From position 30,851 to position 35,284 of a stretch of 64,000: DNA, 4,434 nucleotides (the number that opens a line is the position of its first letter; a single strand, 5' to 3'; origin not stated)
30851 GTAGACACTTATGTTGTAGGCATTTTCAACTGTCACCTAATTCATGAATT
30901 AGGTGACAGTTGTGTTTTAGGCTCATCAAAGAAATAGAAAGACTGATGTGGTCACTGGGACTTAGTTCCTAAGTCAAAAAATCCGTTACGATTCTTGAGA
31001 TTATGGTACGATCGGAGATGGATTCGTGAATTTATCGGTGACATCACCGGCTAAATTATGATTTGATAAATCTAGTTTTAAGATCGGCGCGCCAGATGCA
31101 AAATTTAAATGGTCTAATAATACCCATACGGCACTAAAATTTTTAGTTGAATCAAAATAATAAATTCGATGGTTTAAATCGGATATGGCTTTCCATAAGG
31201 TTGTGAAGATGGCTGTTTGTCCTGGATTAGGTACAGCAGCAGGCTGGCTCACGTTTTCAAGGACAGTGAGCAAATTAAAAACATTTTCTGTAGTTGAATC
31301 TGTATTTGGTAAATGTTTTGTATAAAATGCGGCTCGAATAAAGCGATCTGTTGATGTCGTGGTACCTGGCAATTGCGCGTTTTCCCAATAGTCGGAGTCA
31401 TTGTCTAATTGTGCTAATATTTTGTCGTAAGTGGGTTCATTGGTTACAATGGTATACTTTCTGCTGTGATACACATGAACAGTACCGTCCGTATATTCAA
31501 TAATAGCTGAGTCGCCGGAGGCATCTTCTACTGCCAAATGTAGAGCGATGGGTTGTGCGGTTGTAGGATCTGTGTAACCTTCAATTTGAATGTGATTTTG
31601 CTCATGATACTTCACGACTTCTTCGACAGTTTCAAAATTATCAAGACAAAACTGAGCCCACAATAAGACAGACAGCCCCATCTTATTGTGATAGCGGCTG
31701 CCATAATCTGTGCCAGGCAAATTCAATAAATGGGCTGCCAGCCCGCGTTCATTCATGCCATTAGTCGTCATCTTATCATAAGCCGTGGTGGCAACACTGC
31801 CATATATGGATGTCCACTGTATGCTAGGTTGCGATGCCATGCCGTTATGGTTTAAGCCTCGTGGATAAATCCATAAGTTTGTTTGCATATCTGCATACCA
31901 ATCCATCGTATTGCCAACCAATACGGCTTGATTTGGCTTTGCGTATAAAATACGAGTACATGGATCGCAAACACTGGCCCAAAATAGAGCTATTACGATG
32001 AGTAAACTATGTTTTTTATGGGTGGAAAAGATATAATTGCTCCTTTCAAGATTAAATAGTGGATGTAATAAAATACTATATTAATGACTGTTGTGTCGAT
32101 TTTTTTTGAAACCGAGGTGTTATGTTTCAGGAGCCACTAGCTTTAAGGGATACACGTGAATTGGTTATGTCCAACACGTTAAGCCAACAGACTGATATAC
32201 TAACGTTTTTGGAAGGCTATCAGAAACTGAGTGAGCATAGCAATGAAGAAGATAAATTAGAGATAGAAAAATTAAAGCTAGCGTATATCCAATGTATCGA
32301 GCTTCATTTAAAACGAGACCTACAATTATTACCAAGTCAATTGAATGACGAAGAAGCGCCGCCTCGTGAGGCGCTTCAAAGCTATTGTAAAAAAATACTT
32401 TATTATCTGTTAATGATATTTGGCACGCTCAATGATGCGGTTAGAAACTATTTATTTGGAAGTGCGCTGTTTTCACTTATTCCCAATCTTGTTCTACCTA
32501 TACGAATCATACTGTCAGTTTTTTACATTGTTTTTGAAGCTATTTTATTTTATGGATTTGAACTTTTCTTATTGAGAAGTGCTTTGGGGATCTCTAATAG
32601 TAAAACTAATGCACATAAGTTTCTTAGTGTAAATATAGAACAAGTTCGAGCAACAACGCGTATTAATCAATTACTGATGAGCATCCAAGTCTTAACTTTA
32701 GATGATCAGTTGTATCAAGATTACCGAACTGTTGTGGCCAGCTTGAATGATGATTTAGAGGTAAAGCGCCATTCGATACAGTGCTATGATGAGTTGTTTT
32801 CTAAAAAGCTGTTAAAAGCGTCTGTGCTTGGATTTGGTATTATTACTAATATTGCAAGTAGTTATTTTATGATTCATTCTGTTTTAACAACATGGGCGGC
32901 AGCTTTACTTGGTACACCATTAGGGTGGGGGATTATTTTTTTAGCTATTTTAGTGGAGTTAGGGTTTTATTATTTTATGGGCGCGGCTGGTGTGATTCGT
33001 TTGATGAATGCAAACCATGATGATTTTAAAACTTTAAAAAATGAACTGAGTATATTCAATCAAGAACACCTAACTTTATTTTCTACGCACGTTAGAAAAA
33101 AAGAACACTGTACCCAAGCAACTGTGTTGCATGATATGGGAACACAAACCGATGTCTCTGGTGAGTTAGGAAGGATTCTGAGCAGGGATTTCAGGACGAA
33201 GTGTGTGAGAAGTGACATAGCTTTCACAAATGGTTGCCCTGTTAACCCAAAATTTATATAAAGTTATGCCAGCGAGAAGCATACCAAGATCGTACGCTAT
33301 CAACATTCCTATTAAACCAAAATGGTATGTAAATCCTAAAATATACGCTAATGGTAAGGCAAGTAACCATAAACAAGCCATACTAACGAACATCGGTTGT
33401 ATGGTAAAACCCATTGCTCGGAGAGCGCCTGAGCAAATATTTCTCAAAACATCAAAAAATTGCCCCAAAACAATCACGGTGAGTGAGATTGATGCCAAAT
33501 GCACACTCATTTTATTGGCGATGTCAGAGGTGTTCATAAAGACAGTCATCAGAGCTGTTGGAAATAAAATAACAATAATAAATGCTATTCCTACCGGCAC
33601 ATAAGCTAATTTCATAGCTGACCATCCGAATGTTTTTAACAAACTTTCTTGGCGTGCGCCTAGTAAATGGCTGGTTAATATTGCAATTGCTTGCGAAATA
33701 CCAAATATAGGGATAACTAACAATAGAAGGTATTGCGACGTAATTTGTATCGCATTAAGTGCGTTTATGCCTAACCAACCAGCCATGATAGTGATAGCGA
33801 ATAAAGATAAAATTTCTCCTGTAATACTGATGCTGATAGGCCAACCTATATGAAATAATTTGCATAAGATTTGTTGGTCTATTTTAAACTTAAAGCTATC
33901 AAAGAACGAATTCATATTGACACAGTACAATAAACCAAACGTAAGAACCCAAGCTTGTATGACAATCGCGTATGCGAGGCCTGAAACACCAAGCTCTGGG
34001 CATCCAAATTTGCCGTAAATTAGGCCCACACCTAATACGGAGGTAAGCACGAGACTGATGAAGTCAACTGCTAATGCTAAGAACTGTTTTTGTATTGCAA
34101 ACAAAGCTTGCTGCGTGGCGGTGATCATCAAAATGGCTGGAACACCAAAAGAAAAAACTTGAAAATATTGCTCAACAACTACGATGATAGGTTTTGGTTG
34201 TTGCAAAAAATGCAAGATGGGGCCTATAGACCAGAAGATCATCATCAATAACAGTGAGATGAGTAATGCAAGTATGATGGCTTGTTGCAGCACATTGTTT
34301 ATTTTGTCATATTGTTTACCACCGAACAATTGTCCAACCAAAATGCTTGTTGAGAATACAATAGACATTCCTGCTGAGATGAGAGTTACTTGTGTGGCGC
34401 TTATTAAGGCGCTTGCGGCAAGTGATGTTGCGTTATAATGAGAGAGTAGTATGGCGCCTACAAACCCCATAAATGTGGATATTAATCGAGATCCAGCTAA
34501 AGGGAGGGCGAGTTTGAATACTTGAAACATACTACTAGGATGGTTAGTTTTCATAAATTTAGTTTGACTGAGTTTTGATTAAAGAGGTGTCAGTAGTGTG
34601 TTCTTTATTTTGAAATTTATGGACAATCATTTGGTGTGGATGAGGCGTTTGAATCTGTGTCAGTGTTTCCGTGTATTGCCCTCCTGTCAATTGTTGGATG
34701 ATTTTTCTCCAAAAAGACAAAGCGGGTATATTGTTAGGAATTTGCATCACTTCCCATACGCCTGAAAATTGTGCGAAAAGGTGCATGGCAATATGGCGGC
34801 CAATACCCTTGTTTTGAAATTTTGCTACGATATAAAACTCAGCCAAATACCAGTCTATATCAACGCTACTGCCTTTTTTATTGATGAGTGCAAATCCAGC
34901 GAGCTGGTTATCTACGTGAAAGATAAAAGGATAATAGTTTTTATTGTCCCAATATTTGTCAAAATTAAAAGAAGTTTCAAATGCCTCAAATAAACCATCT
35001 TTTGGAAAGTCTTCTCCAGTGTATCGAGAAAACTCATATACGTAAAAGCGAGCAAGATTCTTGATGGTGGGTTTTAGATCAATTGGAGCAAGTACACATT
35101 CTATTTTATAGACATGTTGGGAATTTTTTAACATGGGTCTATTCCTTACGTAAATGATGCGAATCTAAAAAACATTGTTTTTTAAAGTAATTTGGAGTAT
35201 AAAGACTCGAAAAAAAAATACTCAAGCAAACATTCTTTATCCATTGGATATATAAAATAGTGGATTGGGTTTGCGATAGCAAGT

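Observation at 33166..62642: A ~29-kb hybrid lipo-NRPS/PKS cluster with an aspartate-tailoring gene set and reductive release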

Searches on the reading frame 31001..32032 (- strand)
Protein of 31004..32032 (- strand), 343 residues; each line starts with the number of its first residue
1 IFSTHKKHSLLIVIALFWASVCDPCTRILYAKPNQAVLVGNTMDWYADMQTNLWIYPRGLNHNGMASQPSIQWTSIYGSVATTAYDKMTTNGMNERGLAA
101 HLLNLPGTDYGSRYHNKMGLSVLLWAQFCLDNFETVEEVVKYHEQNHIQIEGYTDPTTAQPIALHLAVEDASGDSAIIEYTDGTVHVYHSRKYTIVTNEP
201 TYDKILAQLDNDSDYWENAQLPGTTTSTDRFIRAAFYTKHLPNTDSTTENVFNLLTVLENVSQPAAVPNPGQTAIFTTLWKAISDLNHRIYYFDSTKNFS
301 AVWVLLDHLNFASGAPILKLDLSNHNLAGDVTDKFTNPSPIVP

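Call 5: search_protein_families(library=pfam, proteins=[window:31001-31921:-])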
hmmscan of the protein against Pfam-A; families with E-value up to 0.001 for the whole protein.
window:31001-31921:- (306 aa): 2 families
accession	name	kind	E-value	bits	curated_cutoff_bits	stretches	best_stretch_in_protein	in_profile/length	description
PF02275.23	CBAH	-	3.1e-46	158.9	20.4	1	2-276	15-310/316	Linear amide C-N hydrolases, choloylglycine hydrolase family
PF03417.21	AAT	-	3.4e-07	30.6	23.2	1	52-256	42-218/225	Acyl-coenzyme A:6-aminopenicillanic acid acyl-transferase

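Call 48: search_protein_families(library=ncbifam, proteins=[window:31004-32032:-], max_evalue=1e-10)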
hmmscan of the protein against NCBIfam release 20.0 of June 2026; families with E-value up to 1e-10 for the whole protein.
window:31004-32032:- (343 aa): 3 families
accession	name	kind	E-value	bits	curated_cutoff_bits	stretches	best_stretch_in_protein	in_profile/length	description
NF038245.1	bile_salt_hydro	equivalog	3.6e-31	108.5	350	2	25-211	2-186/314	choloylglycine hydrolase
NF058572.1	PenVAmdYxeL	equivalog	2.7e-14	53.1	600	0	25-210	2-186/328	penicillin V amidase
NF040521.1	C45_proenzyme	subfamily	4.2e-11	42.8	85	0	24-289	89-311/313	C45 family autoproteolytic acyltransferase/hydrolase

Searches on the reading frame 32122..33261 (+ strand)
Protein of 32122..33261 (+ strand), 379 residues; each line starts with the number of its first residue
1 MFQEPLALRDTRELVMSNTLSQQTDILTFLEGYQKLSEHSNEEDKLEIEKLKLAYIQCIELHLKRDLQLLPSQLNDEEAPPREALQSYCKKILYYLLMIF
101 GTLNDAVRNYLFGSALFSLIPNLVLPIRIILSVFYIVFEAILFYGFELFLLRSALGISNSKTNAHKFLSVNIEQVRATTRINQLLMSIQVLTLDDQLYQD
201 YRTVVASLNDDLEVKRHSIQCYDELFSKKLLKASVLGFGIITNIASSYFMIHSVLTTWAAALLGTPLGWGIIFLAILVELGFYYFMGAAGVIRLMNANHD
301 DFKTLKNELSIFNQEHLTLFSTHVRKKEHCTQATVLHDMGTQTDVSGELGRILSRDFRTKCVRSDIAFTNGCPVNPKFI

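Call 5: search_protein_families(library=pfam, proteins=[window:32122-33261:+])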
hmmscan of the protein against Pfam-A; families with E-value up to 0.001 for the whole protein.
window:32122-33261:+ (379 aa): 0 families

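Call 10: search_protein_families(library=ncbifam, proteins=[window:32122-33261:+])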
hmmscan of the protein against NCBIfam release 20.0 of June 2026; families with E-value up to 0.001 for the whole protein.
window:32122-33261:+ (379 aa): 0 families

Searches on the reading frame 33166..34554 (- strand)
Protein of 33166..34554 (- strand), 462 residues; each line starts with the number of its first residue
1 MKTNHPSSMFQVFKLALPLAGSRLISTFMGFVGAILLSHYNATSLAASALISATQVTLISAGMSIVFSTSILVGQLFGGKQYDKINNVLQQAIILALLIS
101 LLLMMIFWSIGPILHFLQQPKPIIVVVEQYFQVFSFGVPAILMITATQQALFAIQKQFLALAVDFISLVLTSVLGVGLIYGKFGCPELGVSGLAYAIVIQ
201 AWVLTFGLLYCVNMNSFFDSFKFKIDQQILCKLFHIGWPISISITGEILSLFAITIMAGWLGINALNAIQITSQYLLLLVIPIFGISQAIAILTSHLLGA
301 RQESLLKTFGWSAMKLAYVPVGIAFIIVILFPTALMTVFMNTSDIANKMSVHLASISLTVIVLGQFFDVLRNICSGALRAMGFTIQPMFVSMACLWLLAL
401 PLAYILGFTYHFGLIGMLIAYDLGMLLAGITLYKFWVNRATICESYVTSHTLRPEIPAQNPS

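Call 5: search_protein_families(library=pfam, proteins=[window:33166-34554:-])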
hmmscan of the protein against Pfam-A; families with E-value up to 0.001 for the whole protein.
window:33166-34554:- (462 aa): 1 family
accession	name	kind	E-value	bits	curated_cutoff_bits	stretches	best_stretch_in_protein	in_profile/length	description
PF01554.23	MatE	-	1e-39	136.2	24.9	2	18-174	1-158/161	MatE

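Call 10: search_protein_families(library=ncbifam, proteins=[window:33166-34554:-])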
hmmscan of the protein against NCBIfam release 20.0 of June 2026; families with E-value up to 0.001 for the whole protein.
window:33166-34554:- (462 aa): 7 families
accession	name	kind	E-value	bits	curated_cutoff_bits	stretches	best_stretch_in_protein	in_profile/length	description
TIGR00797.1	matE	subfamily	1.1e-56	192.5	147.4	1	18-417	1-395/396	MATE family efflux transporter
NF001214.0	PRK00187.1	equivalog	2.6e-33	115.7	449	1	7-433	7-438/464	NorM family multidrug efflux MATE transporter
NF000263.1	MATE_multi_NorM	equivalog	1.2e-21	77.7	950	1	14-432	22-441/459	multidrug efflux MATE transporter NorM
NF052396.1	MATE_WgkD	equivalog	3.6e-18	65.8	510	1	11-431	4-418/428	tryglysin-associated MATE efflux transporter WgkD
NF041801.1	MATE_SolL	equivalog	2.1e-15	56.5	780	1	13-433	23-444/458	solanimycin export family MATE transporter SolL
NF007562.1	PRK10189.1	equivalog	4.4e-07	29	465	1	12-434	29-455/470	EmmdR/YeeO family multidrug/toxin efflux MATE transporter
TIGR02900.1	spore_V_B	equivalog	1.3e-05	24.2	372.3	1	8-257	223-473/488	stage V sporulation protein B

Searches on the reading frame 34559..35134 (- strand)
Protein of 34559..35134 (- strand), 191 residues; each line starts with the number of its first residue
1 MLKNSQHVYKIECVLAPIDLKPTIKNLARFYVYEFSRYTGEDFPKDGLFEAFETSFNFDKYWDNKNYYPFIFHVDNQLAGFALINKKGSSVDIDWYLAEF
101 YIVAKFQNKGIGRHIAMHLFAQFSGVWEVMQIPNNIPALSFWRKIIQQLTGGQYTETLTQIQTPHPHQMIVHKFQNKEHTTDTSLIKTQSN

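Call 5: search_protein_families(library=pfam, proteins=[window:34559-35134:-])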
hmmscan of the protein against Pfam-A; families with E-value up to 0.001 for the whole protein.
window:34559-35134:- (191 aa): 3 families
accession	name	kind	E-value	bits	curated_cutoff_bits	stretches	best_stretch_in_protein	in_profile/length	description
PF00583.31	Acetyltransf_1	-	4.9e-07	30.5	20.7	1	50-144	14-113/116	Acetyltransferase (GNAT) family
PF13673.13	Acetyltransf_10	-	1.1e-05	25.8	23.6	1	48-121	10-78/128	Acetyltransferase (GNAT) domain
PF13508.13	Acetyltransf_7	-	0.00094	20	27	0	70-144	6-79/84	Acetyltransferase (GNAT) domain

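Call 10: search_protein_families(library=ncbifam, proteins=[window:34559-35134:-])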
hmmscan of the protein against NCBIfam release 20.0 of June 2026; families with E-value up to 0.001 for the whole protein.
window:34559-35134:- (191 aa): 0 families

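Call 56: find_homologous_proteins(query=window:34559-35134:-, max_evalue=0.00001)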
Query window:34559-35134:- (191 aa): 19 proteins with E <= 0.00001 among 26 candidates.
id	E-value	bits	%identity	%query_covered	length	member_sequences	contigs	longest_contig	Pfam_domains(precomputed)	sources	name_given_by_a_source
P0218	3.4e-128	443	100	100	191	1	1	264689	PF00583.32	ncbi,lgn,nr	ncbi:MAG: GNAT family N-acetyltransferase [Gammaproteobacteria bacterium]|nr:GNAT family N-acetyltra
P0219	7.4e-103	360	83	100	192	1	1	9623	PF00583.32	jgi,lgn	-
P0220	3.5e-94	332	72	100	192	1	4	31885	PF00583.32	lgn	-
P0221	1.6e-91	323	73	98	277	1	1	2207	PF00583.32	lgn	-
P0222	1.6e-90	320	71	99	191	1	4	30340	PF00583.32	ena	-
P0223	1.5e-84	301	66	100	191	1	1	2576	PF00583.32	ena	-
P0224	2.1e-69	251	62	87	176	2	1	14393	PF13673.14,PF13508.14,PF00583.32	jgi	jgi:predicted acetyltransferase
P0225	4.4e-69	250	60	91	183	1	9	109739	PF00583.32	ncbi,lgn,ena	-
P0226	6.9e-69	250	62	87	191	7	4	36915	PF00583.32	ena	-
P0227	4.4e-67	244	61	86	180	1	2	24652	PF00583.32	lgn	-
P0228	3.6e-65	237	60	86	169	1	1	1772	PF00583.32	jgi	jgi:[ribosomal protein S5]-alanine N-acetyltransferase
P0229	1.0e-64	236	59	87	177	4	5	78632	PF00583.32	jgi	jgi:predicted acetyltransferase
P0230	4.7e-64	234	58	88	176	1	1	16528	PF13508.14,PF00583.32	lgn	-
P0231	6.6e-64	233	58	91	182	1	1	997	PF13673.14,PF00583.32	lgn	-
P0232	2.7e-63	231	55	92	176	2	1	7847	PF00583.32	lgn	-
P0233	1.2e-61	226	57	89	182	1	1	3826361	PF00583.32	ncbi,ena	-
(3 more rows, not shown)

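Call 57: find_encoding_contigs(protein=P0233, flank=10000, max_places=1)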
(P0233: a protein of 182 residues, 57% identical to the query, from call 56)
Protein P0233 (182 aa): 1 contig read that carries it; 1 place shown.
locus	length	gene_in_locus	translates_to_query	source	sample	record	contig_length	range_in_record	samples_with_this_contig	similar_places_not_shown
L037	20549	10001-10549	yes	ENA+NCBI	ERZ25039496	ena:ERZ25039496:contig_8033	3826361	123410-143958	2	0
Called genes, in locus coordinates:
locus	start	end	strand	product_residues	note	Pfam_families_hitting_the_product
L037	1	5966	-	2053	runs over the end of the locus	PF12340:DUF3638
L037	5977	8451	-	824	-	-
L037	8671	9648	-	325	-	PF01548:DEDD_Tnp_IS110, PF02371:Transposase_20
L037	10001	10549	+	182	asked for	PF00583:Acetyltransf_1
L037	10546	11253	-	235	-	PF13193:AMP-binding_C, PF00550:PP-binding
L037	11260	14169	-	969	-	PF00550:PP-binding (weak), PF00668:Condensation, PF00501:AMP-binding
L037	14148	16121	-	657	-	PF00501:AMP-binding, PF23024:AMP-dom_DIP2-like (weak)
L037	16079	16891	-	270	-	PF01177:Asp_Glu_race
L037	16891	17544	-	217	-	PF00175:NAD_binding_1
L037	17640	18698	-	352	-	PF02275:CBAH, PF03417:AAT (faint)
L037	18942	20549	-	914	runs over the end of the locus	PF00501:AMP-binding, PF00550:PP-binding, PF00975:Thioesterase, PF12697:Abhydrolase_6 (weak)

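Call 58: find_encoding_contigs(protein=P0225, flank=10000, max_places=1)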
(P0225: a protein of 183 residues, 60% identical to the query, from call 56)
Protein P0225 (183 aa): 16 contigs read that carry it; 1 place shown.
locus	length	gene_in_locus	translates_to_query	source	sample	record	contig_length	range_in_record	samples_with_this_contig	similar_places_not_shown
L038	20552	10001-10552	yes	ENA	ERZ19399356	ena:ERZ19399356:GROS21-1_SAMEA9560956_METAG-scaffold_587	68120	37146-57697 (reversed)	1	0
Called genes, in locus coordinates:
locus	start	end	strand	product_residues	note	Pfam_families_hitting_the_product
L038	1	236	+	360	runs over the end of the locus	PF02985:HEAT (faint), PF13646:HEAT_2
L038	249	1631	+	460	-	PF13641:Glyco_tranf_2_3, PF00535:Glycos_transf_2, PF10111:Glyco_tranf_2_2 (faint), PF13632:Glyco_trans_2_3 (weak)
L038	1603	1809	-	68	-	-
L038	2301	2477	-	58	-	-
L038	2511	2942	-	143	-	PF01230:HIT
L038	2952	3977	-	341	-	PF13531:SBP_bac_11, PF01547:SBP_bac_1, PF13416:SBP_bac_8, PF13343:SBP_bac_6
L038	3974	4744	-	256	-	PF00528:BPD_transp_1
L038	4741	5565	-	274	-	PF00528:BPD_transp_1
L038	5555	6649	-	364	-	PF02463:SMC_N (faint), PF03215:Rad17 (weak), PF00005:ABC_tran, PF13304:AAA_21 (faint), PF08402:TOBE_2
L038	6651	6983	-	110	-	-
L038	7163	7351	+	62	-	-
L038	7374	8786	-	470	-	PF02646:RmuC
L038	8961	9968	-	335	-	PF01180:DHO_dh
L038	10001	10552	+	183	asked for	PF00583:Acetyltransf_1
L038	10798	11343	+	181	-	PF04972:BON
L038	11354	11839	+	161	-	-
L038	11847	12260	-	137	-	PF01475:FUR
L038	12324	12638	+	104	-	PF04355:BamE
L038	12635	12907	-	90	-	PF03658:Ub-RnfH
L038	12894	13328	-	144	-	PF10604:Polyketide_cyc2, PF03364:Polyketide_cyc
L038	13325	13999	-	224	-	PF02230:Abhydrolase_2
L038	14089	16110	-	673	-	PF22745:Nlig-Ia, PF01653:DNA_ligase_aden, PF03120:OB_DNA_ligase, PF03119:DNA_ligase_ZBD, PF14520:HHH_5 (faint), PF12826:HHH_2, PF00533:BRCT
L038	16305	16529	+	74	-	PF01197:Ribosomal_L31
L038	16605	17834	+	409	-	PF00390:malic, PF03949:Malic_M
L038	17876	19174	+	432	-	PF07690:MFS_1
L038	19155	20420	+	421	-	PF07690:MFS_1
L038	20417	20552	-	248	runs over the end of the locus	PF02086:MethyltransfD12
